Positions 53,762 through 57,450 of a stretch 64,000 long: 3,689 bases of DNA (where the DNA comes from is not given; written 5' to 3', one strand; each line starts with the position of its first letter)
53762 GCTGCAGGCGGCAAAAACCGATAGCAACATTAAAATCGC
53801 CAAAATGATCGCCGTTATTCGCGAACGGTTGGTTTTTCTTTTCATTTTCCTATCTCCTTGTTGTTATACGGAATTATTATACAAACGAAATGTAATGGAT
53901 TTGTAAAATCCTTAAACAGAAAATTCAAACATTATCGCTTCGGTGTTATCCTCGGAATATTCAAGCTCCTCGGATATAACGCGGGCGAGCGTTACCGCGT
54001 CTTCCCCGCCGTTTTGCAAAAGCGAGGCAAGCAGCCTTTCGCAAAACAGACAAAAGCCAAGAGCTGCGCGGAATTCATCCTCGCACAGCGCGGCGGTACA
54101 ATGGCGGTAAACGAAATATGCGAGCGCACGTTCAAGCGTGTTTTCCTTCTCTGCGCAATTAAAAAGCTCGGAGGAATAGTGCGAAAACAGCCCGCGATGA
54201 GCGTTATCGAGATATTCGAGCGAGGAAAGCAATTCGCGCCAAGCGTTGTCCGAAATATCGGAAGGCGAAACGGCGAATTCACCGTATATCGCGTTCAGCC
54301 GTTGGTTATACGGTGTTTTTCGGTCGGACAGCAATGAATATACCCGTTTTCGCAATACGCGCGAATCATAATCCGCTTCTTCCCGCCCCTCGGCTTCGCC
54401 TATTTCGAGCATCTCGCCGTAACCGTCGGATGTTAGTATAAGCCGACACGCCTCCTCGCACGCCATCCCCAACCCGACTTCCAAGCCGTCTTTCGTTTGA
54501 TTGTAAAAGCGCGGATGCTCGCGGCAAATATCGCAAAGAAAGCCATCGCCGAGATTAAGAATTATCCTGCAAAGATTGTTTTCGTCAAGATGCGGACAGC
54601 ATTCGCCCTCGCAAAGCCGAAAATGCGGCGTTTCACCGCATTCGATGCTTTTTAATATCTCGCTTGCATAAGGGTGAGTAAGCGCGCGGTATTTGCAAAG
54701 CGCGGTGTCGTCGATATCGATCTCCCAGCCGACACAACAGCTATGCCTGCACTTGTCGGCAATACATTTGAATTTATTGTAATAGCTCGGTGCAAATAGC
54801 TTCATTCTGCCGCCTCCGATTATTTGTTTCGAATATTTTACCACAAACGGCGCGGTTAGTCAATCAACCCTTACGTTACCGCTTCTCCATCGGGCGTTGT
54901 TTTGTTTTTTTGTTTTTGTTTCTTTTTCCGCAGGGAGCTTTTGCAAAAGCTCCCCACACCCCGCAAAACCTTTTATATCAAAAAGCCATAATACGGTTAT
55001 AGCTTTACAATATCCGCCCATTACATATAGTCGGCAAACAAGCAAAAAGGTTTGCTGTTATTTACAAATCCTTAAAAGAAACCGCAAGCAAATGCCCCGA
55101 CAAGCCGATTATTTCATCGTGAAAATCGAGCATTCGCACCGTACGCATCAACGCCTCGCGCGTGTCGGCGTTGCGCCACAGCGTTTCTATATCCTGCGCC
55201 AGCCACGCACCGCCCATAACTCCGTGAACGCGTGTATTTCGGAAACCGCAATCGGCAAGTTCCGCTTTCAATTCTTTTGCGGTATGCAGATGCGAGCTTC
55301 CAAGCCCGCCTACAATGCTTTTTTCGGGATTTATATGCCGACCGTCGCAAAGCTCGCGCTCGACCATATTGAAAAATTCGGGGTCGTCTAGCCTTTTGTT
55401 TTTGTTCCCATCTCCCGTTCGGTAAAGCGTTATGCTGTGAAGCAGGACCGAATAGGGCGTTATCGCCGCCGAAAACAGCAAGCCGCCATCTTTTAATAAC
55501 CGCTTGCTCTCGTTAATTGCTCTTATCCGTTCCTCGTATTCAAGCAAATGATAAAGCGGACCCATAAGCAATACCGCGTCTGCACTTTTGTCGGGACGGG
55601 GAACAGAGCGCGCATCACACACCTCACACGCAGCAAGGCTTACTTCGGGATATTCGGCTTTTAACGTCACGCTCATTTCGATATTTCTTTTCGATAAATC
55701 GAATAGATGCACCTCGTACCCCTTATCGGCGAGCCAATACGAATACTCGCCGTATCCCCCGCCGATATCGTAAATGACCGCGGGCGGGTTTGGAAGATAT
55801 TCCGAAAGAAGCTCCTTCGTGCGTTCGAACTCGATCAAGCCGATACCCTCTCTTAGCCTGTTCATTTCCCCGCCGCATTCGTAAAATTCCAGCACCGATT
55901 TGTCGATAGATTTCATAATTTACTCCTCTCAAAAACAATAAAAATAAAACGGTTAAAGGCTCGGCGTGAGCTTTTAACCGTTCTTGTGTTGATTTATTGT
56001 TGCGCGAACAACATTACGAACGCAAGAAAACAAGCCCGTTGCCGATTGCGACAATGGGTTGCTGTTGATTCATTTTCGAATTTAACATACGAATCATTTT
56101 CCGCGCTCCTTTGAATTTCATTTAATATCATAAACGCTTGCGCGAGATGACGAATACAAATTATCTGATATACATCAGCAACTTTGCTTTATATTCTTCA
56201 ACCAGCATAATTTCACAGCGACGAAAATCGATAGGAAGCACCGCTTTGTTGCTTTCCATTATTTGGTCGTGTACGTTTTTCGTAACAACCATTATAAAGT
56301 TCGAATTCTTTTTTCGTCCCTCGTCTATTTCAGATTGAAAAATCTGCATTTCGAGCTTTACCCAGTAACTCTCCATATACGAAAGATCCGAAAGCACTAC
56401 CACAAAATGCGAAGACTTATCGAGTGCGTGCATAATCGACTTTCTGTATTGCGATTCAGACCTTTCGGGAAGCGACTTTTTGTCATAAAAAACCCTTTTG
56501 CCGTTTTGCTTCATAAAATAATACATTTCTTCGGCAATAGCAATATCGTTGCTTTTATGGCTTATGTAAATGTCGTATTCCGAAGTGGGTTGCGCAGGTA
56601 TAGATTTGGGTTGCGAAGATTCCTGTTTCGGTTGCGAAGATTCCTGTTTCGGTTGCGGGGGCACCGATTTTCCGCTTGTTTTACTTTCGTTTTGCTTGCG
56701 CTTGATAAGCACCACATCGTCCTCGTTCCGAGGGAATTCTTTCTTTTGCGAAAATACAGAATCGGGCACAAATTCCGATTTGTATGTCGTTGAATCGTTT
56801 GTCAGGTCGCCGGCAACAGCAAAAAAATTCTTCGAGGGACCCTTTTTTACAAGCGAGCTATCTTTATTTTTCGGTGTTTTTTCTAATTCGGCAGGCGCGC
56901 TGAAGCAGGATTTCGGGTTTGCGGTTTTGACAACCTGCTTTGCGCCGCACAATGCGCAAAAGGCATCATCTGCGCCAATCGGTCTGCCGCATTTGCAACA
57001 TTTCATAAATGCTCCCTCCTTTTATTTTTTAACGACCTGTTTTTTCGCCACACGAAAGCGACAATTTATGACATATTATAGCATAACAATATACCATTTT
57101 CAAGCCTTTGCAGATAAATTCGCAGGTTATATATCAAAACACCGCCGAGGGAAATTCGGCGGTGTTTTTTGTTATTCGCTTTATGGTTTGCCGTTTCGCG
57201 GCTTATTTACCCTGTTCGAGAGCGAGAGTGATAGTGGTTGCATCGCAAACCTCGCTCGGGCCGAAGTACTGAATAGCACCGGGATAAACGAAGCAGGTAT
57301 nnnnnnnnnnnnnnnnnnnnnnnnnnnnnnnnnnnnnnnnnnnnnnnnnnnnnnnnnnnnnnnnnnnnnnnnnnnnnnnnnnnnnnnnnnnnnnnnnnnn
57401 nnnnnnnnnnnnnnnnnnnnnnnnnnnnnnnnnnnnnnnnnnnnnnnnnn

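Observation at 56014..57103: Orphan zinc-ribbon-TIR gene as a self-contained low-GC transcription unit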

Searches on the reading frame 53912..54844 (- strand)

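Call 4: search_protein_families(library=pfam, proteins=[window:53912-54844:-], max_evalue=0.1)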
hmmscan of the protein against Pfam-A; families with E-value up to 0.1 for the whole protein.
window:53912-54844:- (310 aa): 0 families

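Call 5: search_protein_families(library=padloc, proteins=[window:53912-54844:-], max_evalue=0.1)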
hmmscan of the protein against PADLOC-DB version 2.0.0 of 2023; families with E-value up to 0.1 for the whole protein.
window:53912-54844:- (310 aa): 0 families

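Call 13: search_protein_families(library=ncbifam, proteins=[window:53912-54844:-], max_evalue=0.01)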
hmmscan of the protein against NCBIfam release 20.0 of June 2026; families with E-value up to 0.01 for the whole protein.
window:53912-54844:- (310 aa): 1 family
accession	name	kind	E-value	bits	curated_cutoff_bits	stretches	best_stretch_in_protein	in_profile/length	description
NF038110.1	Lys_methyl_FliB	equivalog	1.2e-50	173.1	85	2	19-208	1-205/373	flagellin lysine-N-methylase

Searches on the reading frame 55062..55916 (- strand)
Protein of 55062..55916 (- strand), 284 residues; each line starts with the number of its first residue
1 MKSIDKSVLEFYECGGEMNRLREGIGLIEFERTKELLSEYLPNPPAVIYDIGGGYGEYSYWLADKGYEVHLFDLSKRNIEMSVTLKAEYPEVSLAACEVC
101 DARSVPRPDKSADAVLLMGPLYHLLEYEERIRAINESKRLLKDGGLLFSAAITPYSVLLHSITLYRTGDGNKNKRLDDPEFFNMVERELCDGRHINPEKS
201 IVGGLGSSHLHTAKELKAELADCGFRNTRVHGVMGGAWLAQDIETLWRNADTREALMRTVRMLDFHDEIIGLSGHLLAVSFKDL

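Call 4: search_protein_families(library=pfam, proteins=[window:55062-55916:-], max_evalue=0.1)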
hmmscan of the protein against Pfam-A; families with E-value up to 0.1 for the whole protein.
window:55062-55916:- (284 aa): 7 families
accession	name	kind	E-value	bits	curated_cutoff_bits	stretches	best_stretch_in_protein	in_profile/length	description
PF08241.18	Methyltransf_11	-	2.2e-14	54.3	21.2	1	50-148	2-94/95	Methyltransferase domain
PF13649.12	Methyltransf_25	-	5.3e-13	49.9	27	1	48-145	1-97/97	Methyltransferase domain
PF13489.12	Methyltransf_23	-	5.9e-10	39.6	27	1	34-228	10-162/164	Methyltransferase domain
PF08242.18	Methyltransf_12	-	5.3e-08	33.9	30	1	50-147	2-98/98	Methyltransferase domain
PF13847.12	Methyltransf_31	-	5.9e-06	26.5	27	1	47-153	6-113/145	Methyltransferase domain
PF05175.20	MTS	-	6.7e-05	23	23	1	34-148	20-137/170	Methyltransferase small domain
PF05148.21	Methyltransf_8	-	0.00094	19.6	27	1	97-153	108-160/219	Hypothetical methyltransferase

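Call 5: search_protein_families(library=padloc, proteins=[window:55062-55916:-], max_evalue=0.1)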
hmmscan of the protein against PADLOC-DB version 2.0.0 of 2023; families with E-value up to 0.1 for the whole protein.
window:55062-55916:- (284 aa): 1 family
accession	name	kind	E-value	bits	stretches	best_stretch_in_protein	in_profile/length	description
PDLC04134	mad2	-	2.8e-15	54.1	1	33-155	279-400/492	mads_2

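Call 13: search_protein_families(library=ncbifam, proteins=[window:55062-55916:-], max_evalue=0.01)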
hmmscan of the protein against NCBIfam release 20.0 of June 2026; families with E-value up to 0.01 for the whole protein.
window:55062-55916:- (284 aa): 13 families
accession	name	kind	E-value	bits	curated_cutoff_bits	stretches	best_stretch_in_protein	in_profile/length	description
NF041255.1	mycofact_MftM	equivalog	6.8e-08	32.2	200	1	46-140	141-232/289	mycofactocin oligosaccharide methyltransferase MftM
NF043040.1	corrin_prot_MT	hypoth_equivalog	2.9e-06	26.9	180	1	30-148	27-146/216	corrinoid protein-associated methyltransferase CpaM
NF045667.1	MTase_DVU1556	equivalog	1e-05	25.1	155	1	30-152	8-122/213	DVU_1556 family methyltransferase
TIGR01983.1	UbiG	equivalog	3.9e-05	23.1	102.95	1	47-152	52-154/228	bifunctional 2-polyprenyl-6-hydroxyphenol methylase/3-demethylubiquinol 3-O-methyltransferase UbiG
NF008264.0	PRK11036.1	equivalog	0.00011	21.7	366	1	31-85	32-85/261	tRNA uridine 5-oxyacetic acid(34) methyltransferase CmoM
NF045649.1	2X_seleno_MduS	exception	0.00015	20.9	380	1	46-148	43-146/338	methyltransferase domain-containing selenoprotein MduS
NF047649.1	MTase_UXPK_star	exception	0.0004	19.5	460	1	69-151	105-183/283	methyltransferase/UXPK-star double selenoprotein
TIGR01934.1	MenG_MenH_UbiE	subfamily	0.00054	19.3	158.35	1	37-148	32-140/223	ubiquinone/menaquinone biosynthesis methyltransferase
NF041675.1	sarc_dimgly_tmase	equivalog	0.001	19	550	1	44-147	66-167/278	sarcosine/dimethylglycine N-methyltransferase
TIGR00452.1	TIGR00452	equivalog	0.0013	17.6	275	1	46-147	119-217/316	tRNA 5-methoxyuridine(34)/uridine 5-oxyacetic acid(34) synthase CmoB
TIGR02021.1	BchM-ChlM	equivalog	0.0043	16.5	158.9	1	47-123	57-130/218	magnesium protoporphyrin IX methyltransferase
NF008405.0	PRK11207.1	equivalog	0.0075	15.7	218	0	45-85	31-71/198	tellurite resistance methyltransferase TehB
NF041537.1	ArsM_AhpD_UU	exception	0.009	14.8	510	0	71-150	106-181/345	arsenite methyltransferase/AhpD domain selenoprotein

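Call 49: find_encoding_contigs(protein=window:55062-55916:-, flank=6000, max_places=8)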
Protein window:55062-55916:- (284 aa): no gene with exactly this product is on record in the collection.

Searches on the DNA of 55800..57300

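Call 63: search_rna_families(source=window, start=55800, end=57300, threshold=evalue, max_evalue=1)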
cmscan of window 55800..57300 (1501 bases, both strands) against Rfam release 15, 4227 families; matches with E-value up to 1: 4.
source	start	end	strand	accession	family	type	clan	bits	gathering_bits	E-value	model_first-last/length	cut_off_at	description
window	57106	57209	+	RF01770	rimP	Cis-reg; leader;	-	26.8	47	0.09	1-102/102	no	Gammaprotebacteria rimP leader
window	57019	57182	-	RF02842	RefA1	Gene; sRNA;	-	24.6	94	0.0086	1-222/222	no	Enterococcus sRNA A1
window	57109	57168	+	RF02901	AaHKsRNA41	Gene; sRNA;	-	20.9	97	0.037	1-187/187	no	Aggregatibacter sRNA 41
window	57124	57176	+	RF02056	STnc390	Gene; sRNA;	-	18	50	0.96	1-60/60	no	Salmonella sRNA STnc390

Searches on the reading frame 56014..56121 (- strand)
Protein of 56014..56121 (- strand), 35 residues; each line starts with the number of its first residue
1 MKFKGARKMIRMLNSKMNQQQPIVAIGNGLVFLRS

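Call 4: search_protein_families(library=pfam, proteins=[window:56014-56121:-], max_evalue=0.1)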
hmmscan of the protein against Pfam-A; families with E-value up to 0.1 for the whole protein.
window:56014-56121:- (35 aa): 0 families

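Call 5: search_protein_families(library=padloc, proteins=[window:56014-56121:-], max_evalue=0.1)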
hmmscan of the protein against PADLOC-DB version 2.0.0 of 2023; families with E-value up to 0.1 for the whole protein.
window:56014-56121:- (35 aa): 0 families
